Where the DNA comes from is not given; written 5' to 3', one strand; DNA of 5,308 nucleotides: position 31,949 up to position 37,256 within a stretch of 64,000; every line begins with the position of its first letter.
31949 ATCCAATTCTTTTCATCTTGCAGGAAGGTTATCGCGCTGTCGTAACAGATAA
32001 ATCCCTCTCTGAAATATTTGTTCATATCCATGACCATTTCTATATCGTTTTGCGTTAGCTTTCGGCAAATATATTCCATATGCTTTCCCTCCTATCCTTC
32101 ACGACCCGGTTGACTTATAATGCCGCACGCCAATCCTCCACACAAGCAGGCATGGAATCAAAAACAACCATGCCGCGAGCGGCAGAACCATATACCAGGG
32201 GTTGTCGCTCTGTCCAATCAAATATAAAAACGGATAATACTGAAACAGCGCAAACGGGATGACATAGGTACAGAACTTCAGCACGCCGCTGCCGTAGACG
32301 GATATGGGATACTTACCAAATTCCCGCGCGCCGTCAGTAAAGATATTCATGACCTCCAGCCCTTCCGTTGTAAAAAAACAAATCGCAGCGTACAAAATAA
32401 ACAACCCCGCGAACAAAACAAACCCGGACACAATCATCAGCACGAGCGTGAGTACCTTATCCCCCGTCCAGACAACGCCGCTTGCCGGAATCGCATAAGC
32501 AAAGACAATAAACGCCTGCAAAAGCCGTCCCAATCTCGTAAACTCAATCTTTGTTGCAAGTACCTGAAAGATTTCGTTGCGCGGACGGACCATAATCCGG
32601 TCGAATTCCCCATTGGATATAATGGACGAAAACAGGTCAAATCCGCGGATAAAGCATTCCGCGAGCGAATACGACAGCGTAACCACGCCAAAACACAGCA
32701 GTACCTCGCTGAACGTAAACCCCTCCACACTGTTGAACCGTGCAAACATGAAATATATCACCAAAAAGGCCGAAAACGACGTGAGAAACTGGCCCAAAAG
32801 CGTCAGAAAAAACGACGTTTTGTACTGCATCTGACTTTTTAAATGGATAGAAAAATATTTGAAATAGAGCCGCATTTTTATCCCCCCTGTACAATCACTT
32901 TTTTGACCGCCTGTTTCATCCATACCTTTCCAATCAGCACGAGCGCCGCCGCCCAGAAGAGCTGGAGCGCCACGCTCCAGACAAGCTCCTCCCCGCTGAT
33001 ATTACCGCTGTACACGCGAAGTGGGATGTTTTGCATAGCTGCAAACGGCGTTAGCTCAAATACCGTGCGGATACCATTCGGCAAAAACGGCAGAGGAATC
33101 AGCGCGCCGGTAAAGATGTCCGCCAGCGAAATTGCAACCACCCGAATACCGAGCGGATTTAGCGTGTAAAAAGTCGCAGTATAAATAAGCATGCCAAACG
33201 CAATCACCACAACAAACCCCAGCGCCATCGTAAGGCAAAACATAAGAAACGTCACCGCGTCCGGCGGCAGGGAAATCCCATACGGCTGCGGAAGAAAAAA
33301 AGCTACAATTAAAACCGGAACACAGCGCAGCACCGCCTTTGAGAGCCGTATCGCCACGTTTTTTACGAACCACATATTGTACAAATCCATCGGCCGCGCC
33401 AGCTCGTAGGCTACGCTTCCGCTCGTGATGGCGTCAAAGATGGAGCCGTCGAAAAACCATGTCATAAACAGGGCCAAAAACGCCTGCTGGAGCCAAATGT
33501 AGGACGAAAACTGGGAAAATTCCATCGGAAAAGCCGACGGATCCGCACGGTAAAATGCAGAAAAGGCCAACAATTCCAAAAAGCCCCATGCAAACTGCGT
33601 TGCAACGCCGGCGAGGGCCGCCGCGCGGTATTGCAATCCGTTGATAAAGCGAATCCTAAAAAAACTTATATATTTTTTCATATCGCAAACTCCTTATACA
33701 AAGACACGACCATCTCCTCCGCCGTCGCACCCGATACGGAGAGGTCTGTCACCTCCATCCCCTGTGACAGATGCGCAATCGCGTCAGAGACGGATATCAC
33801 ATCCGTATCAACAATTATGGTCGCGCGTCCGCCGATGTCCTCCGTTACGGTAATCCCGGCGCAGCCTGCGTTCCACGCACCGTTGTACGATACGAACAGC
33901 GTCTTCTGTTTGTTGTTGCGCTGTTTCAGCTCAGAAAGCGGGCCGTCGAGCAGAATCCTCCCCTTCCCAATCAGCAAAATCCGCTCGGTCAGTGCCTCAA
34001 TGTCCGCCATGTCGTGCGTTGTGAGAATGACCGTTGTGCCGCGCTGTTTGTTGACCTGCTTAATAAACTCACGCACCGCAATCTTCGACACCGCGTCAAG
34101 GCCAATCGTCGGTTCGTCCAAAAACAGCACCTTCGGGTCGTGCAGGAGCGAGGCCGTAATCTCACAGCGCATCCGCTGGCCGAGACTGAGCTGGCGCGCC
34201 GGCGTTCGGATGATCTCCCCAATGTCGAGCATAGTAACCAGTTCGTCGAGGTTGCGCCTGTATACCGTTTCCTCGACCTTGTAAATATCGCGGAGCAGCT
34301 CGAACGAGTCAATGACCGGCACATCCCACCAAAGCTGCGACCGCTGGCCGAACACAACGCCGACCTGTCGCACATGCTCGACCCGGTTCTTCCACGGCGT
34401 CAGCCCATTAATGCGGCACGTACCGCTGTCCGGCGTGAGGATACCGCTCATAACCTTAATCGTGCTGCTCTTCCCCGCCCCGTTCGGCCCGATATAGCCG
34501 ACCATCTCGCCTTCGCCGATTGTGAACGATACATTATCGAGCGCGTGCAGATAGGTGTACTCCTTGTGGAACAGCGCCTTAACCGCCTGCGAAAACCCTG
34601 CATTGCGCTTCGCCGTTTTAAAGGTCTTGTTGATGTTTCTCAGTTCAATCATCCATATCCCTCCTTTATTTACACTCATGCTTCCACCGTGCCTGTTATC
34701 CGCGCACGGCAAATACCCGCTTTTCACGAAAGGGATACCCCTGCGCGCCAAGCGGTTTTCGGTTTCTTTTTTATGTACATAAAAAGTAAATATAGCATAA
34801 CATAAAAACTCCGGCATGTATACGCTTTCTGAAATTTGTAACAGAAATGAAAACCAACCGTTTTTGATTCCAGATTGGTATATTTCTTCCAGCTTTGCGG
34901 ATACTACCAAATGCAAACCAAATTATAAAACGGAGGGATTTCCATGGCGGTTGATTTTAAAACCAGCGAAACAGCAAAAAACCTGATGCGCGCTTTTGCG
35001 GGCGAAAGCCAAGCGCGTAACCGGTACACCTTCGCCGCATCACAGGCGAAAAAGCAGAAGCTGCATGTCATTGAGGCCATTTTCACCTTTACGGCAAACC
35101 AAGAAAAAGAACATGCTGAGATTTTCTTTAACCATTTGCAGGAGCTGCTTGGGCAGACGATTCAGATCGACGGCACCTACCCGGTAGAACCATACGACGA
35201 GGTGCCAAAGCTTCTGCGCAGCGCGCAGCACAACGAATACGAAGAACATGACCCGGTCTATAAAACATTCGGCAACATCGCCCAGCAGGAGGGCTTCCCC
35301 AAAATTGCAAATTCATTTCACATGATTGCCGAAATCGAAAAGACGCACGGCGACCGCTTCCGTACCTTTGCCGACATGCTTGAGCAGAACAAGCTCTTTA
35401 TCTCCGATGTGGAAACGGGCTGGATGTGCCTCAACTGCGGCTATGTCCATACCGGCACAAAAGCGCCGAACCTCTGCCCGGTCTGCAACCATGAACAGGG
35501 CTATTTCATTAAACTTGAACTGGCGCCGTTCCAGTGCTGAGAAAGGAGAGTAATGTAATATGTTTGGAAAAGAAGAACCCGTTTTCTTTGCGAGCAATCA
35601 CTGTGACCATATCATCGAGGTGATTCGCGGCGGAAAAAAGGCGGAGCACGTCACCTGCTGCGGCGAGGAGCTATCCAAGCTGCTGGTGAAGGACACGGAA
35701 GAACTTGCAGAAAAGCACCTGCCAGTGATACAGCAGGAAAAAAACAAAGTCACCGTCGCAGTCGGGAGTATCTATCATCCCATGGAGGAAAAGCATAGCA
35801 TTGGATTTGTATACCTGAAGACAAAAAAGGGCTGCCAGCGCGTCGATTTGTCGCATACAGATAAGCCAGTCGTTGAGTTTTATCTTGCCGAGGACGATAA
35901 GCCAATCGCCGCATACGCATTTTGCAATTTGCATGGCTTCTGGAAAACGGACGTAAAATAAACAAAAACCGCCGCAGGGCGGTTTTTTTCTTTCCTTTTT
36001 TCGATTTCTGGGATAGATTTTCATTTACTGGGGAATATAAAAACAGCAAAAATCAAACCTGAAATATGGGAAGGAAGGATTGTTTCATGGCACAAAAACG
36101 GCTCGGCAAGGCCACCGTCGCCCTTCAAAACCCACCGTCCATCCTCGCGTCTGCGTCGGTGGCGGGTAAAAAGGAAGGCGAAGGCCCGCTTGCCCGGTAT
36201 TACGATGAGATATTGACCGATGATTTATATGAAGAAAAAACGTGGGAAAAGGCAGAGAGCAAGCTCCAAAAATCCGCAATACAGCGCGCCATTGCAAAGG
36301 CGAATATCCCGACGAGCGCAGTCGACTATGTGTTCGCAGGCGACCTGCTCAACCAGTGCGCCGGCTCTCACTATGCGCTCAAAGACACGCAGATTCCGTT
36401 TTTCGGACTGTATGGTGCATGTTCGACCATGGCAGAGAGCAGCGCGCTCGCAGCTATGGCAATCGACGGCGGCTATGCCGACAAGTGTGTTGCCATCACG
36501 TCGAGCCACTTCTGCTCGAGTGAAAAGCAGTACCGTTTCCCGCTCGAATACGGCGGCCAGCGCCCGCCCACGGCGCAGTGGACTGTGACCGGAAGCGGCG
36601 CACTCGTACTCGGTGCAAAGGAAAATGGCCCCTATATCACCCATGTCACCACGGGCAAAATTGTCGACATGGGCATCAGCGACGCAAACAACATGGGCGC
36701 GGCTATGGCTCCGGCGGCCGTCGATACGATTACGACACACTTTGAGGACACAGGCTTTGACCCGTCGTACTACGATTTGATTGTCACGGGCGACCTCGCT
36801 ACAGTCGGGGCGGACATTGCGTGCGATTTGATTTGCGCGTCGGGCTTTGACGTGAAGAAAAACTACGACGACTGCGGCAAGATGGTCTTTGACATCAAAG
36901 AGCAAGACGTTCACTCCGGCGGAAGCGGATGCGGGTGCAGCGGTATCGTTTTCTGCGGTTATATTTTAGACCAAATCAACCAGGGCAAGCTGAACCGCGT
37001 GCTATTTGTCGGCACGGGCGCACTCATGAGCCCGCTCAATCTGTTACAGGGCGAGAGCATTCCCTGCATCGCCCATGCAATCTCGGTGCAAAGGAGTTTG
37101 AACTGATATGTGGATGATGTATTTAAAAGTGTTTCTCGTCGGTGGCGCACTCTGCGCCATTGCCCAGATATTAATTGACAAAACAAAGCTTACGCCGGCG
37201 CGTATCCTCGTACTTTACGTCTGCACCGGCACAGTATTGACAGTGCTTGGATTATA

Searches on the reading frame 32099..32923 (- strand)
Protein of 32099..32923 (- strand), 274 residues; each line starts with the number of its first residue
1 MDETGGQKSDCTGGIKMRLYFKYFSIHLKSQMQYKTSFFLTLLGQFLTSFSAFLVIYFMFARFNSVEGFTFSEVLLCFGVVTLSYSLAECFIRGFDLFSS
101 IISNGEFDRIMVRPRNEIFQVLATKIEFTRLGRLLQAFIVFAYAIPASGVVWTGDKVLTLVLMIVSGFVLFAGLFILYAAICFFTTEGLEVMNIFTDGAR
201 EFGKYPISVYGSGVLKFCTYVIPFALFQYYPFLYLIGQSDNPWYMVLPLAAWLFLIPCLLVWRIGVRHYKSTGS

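Call 51: search_protein_families(library=pfam, proteins=[window:32099-32923:-], max_evalue=0.00001)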
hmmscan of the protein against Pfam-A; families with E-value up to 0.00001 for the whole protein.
window:32099-32923:- (274 aa): 1 family
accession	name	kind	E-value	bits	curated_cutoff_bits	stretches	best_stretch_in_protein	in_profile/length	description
PF06182.17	ABC2_membrane_6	-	3.7e-44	151.6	22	1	49-273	4-229/229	ABC-2 family transporter protein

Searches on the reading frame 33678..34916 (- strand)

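Call 51: search_protein_families(library=pfam, proteins=[window:33678-34916:-], max_evalue=0.00001)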
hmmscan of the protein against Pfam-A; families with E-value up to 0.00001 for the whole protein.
window:33678-34916:- (412 aa): 2 families
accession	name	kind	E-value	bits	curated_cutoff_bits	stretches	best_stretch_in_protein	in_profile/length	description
PF00005.33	ABC_tran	-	1.2e-25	91.1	25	1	126-270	1-136/137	ABC transporter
PF13304.12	AAA_21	-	2.1e-12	48.2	27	1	226-303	221-300/304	AAA domain, putative AbiEii toxin, Type IV TA system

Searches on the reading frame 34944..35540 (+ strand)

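Call 51: search_protein_families(library=pfam, proteins=[window:34944-35540:+], max_evalue=0.00001)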
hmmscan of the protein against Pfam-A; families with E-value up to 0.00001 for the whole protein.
window:34944-35540:+ (198 aa): 2 families
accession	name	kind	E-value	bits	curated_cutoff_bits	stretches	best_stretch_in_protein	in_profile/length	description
PF02915.23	Rubrerythrin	-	2.8e-25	89.7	22.8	1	12-141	1-135/137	Rubrerythrin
PF21349.2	RUBY_RBDX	-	2.9e-13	49.5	26.5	1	160-188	1-29/30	Rubrerythrin, rubredoxin-like domain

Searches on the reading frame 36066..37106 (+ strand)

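Call 51: search_protein_families(library=pfam, proteins=[window:36066-37106:+], max_evalue=0.00001)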
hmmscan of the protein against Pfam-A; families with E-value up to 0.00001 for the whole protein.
window:36066-37106:+ (346 aa): 1 family
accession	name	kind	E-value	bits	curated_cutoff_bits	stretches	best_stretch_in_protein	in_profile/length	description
PF07451.17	SpoVAD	-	1e-153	511.3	22.1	1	14-341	1-328/329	Stage V sporulation protein AD (SpoVAD)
